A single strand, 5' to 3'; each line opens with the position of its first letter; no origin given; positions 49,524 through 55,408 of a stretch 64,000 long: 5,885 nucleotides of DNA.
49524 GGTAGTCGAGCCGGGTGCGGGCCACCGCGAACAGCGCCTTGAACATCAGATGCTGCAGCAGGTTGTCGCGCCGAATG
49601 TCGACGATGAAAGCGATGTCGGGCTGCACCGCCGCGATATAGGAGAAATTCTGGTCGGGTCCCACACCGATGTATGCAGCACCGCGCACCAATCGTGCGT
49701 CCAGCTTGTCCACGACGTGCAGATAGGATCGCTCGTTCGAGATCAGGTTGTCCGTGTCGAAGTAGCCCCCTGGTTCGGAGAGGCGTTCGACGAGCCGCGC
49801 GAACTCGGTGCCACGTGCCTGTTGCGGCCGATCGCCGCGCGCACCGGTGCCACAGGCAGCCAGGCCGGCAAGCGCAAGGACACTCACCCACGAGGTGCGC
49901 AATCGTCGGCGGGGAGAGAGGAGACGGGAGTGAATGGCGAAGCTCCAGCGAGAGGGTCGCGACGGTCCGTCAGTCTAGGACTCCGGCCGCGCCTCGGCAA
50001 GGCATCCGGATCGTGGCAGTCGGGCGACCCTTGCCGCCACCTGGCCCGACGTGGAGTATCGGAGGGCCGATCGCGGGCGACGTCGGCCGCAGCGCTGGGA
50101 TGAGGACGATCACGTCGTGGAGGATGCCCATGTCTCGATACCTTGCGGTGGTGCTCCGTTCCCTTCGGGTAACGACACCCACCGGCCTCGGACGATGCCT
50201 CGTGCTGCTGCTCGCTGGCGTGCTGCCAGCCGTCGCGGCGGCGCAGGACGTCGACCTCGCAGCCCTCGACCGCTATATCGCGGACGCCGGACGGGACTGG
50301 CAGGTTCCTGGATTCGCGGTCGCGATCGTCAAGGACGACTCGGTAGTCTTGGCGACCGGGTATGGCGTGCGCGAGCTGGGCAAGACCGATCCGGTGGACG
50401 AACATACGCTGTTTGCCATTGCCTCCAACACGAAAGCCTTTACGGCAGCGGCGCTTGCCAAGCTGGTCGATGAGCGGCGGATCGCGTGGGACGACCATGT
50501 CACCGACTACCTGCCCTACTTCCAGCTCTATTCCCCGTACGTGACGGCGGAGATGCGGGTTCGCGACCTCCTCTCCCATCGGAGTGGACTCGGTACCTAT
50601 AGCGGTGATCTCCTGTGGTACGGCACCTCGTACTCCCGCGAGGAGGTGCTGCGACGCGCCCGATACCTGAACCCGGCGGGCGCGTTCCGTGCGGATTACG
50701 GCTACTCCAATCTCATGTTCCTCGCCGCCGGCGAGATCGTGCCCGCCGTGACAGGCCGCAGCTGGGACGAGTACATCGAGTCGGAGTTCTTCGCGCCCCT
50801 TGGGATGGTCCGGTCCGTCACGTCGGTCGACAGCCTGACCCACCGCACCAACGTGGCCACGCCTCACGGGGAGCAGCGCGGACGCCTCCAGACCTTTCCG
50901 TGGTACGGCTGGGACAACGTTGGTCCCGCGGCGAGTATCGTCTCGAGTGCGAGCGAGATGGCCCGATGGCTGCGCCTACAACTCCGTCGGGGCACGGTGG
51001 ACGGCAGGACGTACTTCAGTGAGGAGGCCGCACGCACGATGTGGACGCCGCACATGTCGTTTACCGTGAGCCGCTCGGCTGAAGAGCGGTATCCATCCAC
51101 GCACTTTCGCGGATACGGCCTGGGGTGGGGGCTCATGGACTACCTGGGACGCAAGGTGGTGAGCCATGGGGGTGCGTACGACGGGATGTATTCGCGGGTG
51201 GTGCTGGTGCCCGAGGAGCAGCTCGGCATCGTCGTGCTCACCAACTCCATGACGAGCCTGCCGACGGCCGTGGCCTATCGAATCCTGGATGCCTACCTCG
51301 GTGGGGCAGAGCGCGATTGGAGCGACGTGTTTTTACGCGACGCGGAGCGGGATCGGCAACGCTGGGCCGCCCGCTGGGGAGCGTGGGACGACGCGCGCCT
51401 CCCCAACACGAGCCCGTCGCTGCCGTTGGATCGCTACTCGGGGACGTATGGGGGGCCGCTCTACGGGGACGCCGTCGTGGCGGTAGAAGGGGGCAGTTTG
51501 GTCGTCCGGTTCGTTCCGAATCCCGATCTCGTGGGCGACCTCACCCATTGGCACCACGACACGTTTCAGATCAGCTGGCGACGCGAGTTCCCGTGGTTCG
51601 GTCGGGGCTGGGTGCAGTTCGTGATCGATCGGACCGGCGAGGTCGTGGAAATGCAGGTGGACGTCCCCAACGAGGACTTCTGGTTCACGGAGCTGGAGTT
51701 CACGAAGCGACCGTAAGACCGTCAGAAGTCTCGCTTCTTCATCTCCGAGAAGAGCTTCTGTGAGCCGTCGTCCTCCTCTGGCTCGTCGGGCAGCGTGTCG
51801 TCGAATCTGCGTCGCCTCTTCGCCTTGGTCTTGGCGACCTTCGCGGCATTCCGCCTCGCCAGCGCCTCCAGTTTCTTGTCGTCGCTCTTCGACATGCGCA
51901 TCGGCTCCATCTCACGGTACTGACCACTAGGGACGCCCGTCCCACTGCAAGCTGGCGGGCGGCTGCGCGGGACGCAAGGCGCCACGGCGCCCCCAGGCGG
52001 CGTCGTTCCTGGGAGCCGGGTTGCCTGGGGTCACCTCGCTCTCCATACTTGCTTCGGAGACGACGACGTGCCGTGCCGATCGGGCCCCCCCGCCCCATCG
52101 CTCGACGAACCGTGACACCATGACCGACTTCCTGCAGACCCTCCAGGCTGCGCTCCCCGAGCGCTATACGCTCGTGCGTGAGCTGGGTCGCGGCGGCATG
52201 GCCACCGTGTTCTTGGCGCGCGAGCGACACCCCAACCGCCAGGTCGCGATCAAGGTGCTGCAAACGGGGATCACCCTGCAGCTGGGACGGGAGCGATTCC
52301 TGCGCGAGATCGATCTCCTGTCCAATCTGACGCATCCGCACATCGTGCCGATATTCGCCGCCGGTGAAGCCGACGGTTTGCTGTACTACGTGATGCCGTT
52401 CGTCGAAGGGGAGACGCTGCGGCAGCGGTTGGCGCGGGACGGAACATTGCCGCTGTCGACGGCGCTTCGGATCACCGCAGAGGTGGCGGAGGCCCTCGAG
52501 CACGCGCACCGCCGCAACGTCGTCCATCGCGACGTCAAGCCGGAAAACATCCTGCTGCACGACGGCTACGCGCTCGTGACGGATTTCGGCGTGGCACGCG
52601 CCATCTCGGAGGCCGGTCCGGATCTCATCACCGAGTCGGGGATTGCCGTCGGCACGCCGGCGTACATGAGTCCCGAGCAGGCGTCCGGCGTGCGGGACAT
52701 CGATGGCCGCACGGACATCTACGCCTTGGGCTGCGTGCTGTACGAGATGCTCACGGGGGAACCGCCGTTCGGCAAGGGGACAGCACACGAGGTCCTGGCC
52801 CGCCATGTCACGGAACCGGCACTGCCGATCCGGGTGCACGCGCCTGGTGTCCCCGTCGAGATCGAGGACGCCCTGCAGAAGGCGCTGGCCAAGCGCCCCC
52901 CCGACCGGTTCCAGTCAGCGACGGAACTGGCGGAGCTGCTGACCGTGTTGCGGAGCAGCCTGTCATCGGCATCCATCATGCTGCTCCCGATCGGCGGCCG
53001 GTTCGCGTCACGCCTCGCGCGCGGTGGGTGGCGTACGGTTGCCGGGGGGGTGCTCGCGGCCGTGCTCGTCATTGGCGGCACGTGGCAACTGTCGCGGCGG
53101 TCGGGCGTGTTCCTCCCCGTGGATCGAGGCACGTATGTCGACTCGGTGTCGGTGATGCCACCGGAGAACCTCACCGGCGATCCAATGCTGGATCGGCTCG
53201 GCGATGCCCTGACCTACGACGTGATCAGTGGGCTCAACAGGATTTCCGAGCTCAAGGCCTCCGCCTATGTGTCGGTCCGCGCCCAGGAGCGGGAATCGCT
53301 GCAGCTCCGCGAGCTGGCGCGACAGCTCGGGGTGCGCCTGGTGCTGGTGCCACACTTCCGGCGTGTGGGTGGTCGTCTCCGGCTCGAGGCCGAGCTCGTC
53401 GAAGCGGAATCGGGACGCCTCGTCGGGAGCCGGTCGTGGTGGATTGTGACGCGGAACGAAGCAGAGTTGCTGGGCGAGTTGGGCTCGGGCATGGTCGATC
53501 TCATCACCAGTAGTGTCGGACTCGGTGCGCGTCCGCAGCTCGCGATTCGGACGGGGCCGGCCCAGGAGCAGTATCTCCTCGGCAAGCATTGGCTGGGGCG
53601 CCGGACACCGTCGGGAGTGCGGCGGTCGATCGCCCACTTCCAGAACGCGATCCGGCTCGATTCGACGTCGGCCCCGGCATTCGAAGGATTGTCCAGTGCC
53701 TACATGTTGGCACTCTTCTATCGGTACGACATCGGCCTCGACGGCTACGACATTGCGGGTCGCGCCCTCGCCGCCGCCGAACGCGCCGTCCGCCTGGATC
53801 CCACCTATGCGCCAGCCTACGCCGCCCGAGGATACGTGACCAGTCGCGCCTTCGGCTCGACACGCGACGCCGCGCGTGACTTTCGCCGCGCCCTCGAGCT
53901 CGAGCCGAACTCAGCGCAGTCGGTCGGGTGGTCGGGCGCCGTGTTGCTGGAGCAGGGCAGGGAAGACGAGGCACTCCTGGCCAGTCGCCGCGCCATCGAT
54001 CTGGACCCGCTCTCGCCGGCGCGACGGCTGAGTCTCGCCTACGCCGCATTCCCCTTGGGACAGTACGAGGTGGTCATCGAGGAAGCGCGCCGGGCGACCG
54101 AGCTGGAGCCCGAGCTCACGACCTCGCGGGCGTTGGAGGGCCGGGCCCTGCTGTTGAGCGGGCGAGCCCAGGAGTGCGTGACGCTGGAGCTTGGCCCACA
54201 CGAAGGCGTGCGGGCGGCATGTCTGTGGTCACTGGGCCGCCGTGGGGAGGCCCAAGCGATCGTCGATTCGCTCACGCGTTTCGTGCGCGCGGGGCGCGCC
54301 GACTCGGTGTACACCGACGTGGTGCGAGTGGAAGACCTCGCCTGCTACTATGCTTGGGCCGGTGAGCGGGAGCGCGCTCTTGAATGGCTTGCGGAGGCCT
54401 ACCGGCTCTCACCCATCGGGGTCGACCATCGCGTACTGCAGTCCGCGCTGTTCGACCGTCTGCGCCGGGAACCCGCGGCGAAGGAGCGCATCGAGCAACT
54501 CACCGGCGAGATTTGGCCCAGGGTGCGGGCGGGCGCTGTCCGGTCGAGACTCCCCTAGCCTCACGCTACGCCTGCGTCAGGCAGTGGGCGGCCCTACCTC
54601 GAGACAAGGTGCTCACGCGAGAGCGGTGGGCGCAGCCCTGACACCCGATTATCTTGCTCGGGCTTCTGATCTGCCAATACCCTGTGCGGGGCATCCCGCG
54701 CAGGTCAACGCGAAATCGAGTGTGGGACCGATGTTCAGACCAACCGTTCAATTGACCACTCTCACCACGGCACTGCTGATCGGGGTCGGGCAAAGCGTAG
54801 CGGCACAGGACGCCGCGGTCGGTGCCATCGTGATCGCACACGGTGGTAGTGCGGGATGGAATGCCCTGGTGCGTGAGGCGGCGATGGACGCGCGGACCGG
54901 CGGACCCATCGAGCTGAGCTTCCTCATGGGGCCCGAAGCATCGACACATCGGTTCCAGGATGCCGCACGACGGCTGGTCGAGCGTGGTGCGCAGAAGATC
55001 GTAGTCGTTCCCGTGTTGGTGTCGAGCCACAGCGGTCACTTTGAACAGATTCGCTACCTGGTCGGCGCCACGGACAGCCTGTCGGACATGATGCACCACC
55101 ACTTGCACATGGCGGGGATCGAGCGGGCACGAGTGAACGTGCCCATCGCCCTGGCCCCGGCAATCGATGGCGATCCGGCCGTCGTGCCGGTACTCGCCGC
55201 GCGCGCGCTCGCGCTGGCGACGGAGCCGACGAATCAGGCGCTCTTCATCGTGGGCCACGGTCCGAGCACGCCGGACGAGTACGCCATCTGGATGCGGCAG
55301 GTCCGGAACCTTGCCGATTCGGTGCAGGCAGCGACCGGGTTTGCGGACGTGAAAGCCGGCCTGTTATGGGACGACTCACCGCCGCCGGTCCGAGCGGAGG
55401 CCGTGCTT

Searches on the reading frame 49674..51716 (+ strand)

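Call 31: search_protein_families(library=pfam, proteins=[window:49674-51716:+], max_evalue=0.0001)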
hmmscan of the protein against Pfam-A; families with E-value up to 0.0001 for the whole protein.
window:49674-51716:+ (680 aa): 2 families
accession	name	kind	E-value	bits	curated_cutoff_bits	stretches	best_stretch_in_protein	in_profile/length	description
PF00144.29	Beta-lactamase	-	3.7e-66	224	27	1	198-534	1-319/329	Beta-lactamase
PF11954.13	DUF3471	-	4.9e-20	72.3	29.3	1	577-677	4-102/103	Domain of unknown function (DUF3471)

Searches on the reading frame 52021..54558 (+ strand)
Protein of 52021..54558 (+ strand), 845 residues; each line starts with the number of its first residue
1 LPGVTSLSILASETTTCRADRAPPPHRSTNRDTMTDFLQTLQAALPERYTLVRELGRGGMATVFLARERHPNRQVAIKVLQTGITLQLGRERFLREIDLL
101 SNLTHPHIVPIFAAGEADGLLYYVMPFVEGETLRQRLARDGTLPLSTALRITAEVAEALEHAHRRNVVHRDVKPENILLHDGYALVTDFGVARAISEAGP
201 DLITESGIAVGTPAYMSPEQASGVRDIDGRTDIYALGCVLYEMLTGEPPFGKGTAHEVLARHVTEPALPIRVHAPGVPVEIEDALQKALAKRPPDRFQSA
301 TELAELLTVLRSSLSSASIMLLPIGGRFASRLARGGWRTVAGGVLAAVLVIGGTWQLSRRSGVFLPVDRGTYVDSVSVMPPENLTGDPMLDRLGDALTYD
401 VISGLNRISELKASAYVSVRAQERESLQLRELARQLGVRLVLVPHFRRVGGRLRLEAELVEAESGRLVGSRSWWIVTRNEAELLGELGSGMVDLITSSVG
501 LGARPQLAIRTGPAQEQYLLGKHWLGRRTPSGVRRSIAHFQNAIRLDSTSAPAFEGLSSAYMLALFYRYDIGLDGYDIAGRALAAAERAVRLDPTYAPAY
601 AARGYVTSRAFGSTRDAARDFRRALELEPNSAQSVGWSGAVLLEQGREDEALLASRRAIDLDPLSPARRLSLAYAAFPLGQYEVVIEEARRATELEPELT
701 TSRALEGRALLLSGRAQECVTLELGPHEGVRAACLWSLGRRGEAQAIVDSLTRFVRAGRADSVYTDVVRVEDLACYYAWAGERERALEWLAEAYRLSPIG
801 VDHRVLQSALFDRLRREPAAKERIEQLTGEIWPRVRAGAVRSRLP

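Call 31: search_protein_families(library=pfam, proteins=[window:52021-54558:+], max_evalue=0.0001)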
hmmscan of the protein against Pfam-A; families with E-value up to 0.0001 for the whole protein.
window:52021-54558:+ (845 aa): 8 families
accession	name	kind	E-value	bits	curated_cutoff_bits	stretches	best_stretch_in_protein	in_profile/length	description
PF00069.31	Pkinase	-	1.3e-49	169.4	31.7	1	49-298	1-253/263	Protein kinase domain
PF07714.23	PK_Tyr_Ser-Thr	-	7.6e-34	117.6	23.1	1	51-298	3-250/258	Protein tyrosine and serine/threonine kinase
PF13431.12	TPR_17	-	5e-10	39.3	24.4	0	621-652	2-33/34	Tetratricopeptide repeat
PF13414.12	TPR_11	-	1.1e-08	35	26.8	0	587-606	18-37/42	TPR repeat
PF07719.23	TPR_2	-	2.3e-08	34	27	0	773-798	7-32/34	Tetratricopeptide repeat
PF13181.12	TPR_8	-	2.4e-06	27.7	25.7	0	639-663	8-32/34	Tetratricopeptide repeat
PF13432.12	TPR_16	-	3.5e-06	27.8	32.7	1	612-666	11-65/65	Tetratricopeptide repeat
PF00515.34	TPR_1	-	3.6e-06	27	27.8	0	616-630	19-33/34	Tetratricopeptide repeat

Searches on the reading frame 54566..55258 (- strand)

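Call 46: search_protein_families(library=pfam, proteins=[window:54566-55258:-], max_evalue=0.01)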
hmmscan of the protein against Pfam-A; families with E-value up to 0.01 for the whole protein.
window:54566-55258:- (230 aa): 1 family
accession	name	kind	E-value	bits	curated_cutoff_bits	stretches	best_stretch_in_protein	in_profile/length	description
PF18897.5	Gp3-like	-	0.0054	17.1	23.6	1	137-201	83-138/191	Recombination directionality factor-like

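Call 67: search_protein_families(library=ncbifam, proteins=[window:54566-55258:-], max_evalue=0.01)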
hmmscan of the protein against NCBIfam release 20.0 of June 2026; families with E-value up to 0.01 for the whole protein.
window:54566-55258:- (230 aa): 0 families

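Call 68: search_protein_families(library=phrogs, proteins=[window:54566-55258:-], max_evalue=0.001)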
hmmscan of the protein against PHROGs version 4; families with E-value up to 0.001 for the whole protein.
window:54566-55258:- (230 aa): 0 families
